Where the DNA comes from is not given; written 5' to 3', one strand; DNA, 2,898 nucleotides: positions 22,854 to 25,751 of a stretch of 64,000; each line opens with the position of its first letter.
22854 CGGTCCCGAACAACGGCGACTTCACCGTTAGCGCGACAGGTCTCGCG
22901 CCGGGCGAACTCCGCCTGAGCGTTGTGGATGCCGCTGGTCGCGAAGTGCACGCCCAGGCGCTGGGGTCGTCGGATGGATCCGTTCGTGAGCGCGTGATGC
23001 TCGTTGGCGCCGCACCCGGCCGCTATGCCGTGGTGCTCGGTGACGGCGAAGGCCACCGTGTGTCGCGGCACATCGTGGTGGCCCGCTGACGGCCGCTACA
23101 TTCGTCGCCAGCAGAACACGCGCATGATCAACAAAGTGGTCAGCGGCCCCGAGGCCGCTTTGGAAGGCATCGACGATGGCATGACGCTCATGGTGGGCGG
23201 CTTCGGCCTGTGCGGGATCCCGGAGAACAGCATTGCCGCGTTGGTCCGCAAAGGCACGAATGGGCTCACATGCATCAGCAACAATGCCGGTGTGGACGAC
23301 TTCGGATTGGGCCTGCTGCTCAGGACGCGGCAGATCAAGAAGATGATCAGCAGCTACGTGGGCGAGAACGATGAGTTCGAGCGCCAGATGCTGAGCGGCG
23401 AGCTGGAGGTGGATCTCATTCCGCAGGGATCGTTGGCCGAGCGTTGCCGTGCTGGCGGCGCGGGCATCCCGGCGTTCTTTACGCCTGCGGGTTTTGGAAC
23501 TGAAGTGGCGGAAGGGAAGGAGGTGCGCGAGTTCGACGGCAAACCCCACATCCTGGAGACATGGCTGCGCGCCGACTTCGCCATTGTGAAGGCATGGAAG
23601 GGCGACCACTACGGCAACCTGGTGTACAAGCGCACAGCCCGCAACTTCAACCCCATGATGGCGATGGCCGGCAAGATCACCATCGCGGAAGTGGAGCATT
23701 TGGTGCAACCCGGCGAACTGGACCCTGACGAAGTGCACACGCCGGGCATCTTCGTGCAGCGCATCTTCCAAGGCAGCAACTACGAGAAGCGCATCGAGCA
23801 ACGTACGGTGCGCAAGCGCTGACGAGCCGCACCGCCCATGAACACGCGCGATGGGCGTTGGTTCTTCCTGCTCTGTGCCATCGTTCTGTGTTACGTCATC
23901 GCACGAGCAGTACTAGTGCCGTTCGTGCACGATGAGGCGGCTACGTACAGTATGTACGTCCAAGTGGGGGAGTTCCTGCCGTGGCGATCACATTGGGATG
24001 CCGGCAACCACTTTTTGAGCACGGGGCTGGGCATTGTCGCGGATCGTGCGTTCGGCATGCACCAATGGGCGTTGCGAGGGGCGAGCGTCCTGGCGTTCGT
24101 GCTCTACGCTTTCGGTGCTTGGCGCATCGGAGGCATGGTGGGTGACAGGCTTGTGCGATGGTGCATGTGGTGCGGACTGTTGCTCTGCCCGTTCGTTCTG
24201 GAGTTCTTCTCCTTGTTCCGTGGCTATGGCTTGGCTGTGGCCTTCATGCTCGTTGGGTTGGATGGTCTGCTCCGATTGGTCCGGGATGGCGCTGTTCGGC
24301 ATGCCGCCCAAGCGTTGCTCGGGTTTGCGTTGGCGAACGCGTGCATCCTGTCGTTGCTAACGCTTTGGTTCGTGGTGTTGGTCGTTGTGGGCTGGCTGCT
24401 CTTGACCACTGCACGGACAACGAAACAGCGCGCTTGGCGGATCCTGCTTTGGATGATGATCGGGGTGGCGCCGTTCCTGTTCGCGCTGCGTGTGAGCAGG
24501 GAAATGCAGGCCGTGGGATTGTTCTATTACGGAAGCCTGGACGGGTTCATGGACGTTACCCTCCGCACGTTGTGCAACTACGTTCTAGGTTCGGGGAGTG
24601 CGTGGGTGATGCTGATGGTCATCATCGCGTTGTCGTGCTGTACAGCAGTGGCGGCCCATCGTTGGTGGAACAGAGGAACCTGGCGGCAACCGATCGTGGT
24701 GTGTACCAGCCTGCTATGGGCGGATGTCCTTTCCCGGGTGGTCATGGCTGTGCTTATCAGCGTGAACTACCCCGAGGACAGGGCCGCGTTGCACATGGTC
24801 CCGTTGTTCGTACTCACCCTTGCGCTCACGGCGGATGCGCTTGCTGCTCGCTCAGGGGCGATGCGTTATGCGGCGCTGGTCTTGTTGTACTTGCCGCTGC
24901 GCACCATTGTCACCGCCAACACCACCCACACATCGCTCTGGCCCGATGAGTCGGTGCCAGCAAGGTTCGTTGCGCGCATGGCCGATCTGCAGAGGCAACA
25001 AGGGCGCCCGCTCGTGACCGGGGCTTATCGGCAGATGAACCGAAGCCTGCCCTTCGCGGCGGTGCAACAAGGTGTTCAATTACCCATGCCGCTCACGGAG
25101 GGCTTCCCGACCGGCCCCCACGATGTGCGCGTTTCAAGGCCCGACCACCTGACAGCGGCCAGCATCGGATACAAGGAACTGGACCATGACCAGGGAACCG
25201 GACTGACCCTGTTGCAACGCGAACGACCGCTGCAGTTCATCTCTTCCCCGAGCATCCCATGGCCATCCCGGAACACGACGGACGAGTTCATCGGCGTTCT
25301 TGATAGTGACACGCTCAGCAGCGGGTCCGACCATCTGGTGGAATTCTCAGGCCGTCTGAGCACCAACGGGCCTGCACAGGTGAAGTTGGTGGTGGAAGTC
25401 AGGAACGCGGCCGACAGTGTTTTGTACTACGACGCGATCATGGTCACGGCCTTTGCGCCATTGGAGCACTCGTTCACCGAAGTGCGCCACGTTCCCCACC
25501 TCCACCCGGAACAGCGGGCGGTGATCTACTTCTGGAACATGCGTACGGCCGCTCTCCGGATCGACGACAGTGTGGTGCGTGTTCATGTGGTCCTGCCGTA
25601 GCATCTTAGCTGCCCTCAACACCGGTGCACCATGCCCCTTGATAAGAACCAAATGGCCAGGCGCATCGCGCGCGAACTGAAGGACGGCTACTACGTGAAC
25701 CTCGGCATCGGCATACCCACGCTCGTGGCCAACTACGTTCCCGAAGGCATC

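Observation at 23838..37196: Candidate undescribed periplasmic glycan-assembly locus: multiple GT-C-like paralogs, a Dpm1-like GT2 and a GH5-like lipoprotein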

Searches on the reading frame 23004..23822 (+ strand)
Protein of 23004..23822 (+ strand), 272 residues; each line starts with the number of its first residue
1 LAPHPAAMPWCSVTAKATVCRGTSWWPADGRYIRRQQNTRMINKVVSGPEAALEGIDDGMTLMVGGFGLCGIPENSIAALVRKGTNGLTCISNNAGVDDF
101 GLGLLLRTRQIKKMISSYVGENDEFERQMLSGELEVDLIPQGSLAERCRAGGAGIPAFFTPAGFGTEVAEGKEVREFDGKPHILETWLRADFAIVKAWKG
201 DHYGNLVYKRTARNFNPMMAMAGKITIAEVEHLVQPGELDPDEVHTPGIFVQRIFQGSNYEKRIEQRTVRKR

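Call 3: search_protein_families(library=pfam, proteins=[window:23004-23822:+], max_evalue=0.01)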
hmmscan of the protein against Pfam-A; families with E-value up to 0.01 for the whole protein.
window:23004-23822:+ (272 aa): 1 family
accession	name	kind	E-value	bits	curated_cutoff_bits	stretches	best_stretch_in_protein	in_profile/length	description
PF01144.29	CoA_trans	-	3.8e-77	259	23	1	51-256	6-216/217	Coenzyme A transferase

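Call 4: search_protein_families(library=ncbifam, proteins=[window:23004-23822:+], max_evalue=0.01)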
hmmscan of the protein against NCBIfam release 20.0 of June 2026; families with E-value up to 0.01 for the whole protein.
window:23004-23822:+ (272 aa): 3 families
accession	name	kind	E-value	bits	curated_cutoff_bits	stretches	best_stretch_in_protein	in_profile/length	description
TIGR02429.1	pcaI_scoA_fam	subfamily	3.6e-84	281.5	128.5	1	41-256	1-218/222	3-oxoacid CoA-transferase subunit A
NF007394.0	PRK09920.1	equivalog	1.1e-67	227.9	315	1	52-256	11-215/219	acetate CoA-transferase subunit alpha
NF052271.1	Staph_FadX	equivalog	0.00099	17.8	750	0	100-258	65-242/523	fatty acid degradation protein FadX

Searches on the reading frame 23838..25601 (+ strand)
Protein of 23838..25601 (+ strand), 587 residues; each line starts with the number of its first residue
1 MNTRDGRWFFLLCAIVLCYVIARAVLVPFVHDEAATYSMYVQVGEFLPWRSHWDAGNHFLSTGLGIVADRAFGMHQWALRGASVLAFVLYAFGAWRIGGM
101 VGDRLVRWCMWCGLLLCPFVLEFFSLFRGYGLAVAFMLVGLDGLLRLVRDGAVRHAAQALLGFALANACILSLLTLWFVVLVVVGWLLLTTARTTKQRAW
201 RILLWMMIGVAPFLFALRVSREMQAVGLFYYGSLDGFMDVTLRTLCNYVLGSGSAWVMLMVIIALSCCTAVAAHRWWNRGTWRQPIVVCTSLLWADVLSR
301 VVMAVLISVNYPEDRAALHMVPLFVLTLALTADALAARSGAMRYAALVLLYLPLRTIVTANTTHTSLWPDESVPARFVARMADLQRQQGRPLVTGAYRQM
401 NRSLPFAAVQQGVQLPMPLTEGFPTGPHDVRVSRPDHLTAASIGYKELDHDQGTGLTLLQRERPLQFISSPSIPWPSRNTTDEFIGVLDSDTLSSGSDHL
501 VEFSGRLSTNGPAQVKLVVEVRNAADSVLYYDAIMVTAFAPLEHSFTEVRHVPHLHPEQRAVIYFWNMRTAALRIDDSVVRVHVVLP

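Call 3: search_protein_families(library=pfam, proteins=[window:23838-25601:+], max_evalue=0.01)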
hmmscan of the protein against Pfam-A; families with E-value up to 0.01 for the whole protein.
window:23838-25601:+ (587 aa): 0 families

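Call 4: search_protein_families(library=ncbifam, proteins=[window:23838-25601:+], max_evalue=0.01)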
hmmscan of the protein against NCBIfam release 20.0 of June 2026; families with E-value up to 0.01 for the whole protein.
window:23838-25601:+ (587 aa): 0 families
